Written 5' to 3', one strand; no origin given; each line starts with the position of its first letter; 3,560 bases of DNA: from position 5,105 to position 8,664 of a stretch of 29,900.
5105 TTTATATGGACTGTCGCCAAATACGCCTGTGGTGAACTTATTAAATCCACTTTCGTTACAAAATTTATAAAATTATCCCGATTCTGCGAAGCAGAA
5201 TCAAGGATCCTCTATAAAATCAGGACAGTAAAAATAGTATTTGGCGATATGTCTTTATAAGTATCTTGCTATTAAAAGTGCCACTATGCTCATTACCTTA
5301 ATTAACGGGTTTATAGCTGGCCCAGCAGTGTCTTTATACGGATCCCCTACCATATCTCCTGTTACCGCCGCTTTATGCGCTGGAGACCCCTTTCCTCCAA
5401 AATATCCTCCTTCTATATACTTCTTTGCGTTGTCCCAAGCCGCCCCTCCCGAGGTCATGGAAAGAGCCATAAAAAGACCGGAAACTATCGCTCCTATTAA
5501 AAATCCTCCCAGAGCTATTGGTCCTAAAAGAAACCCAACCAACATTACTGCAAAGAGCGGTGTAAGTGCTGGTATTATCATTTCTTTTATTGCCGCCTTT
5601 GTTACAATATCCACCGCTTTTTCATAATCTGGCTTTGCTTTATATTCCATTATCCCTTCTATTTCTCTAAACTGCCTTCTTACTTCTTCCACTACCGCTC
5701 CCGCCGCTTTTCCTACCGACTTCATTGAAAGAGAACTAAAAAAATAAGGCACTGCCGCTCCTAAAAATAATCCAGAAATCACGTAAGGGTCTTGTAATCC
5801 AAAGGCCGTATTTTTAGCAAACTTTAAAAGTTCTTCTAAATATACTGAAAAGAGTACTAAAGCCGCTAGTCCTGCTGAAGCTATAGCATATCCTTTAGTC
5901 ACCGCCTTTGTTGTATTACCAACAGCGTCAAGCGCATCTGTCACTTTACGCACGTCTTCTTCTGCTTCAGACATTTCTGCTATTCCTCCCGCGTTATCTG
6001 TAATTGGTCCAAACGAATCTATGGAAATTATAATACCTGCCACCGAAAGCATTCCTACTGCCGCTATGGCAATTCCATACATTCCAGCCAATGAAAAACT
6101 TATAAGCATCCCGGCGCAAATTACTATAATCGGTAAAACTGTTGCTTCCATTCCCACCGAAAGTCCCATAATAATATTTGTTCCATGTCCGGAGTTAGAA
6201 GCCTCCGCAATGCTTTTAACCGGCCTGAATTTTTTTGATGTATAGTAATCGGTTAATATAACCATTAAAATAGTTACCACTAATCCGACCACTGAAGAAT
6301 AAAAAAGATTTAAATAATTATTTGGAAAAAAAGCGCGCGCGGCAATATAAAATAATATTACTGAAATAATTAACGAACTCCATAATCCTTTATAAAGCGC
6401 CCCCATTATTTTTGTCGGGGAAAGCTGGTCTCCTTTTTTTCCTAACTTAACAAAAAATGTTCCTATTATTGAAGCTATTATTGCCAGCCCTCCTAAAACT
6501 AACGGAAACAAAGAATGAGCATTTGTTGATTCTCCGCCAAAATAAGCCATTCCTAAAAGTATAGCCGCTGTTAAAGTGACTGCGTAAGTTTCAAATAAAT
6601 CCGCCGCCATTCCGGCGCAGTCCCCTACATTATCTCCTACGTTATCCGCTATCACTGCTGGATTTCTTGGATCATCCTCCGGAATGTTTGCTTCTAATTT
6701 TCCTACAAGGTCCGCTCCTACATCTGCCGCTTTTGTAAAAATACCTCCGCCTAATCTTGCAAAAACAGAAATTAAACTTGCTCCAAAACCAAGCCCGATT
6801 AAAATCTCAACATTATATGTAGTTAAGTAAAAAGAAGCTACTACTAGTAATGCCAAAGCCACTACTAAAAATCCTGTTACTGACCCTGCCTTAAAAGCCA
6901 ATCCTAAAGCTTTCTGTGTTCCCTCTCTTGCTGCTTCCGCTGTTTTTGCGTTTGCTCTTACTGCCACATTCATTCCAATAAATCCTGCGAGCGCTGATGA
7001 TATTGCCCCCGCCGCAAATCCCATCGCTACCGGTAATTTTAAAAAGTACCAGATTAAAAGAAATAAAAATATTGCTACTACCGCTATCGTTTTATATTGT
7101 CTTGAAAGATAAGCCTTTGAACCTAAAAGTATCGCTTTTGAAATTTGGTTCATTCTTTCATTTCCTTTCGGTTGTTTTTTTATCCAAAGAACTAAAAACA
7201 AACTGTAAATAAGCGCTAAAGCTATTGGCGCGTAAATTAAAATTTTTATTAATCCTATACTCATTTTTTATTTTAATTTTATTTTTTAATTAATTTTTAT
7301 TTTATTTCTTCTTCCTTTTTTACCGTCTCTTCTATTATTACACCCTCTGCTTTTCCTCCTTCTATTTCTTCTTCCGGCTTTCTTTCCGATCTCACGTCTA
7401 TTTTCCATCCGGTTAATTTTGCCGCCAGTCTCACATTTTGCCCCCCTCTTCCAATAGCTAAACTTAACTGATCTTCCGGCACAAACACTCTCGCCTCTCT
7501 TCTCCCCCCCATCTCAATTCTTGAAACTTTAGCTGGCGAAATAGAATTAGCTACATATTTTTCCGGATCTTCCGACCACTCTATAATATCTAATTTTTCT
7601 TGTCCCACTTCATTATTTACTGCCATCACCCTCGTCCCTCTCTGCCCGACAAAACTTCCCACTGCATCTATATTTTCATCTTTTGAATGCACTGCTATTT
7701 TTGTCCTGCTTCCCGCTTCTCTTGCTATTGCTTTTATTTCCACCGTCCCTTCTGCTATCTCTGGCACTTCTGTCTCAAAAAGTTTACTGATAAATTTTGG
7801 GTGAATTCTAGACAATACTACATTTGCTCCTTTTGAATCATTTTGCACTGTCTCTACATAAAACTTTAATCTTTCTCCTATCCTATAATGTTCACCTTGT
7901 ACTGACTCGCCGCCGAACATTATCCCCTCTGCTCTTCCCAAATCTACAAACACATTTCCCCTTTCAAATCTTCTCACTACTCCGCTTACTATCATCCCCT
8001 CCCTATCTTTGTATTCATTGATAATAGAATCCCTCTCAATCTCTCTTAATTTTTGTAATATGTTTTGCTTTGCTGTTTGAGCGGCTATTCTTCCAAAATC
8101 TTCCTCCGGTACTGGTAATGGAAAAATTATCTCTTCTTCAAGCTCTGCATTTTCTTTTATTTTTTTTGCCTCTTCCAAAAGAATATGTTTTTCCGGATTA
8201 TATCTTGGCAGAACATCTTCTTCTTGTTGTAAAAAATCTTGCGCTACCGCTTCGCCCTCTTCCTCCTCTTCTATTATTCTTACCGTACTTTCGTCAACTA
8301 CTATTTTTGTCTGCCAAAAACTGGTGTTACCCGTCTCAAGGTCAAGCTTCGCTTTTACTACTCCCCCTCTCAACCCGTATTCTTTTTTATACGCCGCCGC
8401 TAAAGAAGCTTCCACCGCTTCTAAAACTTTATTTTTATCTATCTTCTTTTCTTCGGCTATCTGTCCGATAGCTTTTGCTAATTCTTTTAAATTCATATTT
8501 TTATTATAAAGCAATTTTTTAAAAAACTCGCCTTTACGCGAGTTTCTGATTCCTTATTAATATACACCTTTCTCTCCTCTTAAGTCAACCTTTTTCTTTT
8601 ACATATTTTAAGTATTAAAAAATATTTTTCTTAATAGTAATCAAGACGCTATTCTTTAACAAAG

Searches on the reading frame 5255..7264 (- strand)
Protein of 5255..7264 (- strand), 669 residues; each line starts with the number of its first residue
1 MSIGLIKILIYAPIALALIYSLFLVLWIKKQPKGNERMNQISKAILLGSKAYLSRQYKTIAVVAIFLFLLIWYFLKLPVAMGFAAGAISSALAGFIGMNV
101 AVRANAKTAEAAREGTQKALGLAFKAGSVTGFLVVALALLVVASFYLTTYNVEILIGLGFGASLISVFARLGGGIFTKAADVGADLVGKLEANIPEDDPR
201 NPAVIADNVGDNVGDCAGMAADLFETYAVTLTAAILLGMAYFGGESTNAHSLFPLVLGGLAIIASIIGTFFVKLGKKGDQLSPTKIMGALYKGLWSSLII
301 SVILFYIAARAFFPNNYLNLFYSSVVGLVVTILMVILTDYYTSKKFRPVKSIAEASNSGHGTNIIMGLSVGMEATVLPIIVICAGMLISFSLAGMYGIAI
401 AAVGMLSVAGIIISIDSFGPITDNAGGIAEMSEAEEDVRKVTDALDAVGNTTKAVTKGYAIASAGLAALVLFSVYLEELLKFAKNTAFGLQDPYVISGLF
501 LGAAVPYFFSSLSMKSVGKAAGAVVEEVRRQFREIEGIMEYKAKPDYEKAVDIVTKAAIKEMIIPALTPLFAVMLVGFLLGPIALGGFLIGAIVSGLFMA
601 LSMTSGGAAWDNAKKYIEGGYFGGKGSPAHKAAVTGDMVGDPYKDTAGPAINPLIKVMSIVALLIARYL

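Call 12: search_protein_families(library=pfam, proteins=[window:5255-7264:-], max_evalue=0.001)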
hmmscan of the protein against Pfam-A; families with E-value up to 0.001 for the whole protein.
window:5255-7264:- (669 aa): 1 family
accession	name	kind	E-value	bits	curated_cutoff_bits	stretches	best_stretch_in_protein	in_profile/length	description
PF03030.21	H_PPase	-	5e-268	891.5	29.7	1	16-665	2-645/645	Inorganic H+ pyrophosphatase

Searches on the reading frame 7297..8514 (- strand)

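Call 12: search_protein_families(library=pfam, proteins=[window:7297-8514:-], max_evalue=0.001)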
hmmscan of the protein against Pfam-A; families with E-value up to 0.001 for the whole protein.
window:7297-8514:- (405 aa): 3 families
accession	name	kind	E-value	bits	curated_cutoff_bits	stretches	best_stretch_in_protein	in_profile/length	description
PF08529.16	NusA_N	-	1.3e-30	106.5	23.8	1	11-162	1-119/119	NusA N-terminal domain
PF13184.12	KH_5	-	2.4e-25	88.9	27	1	267-334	1-68/69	NusA-like KH domain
PF00575.29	S1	-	0.00043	21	22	1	169-230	1-69/74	S1 RNA binding domain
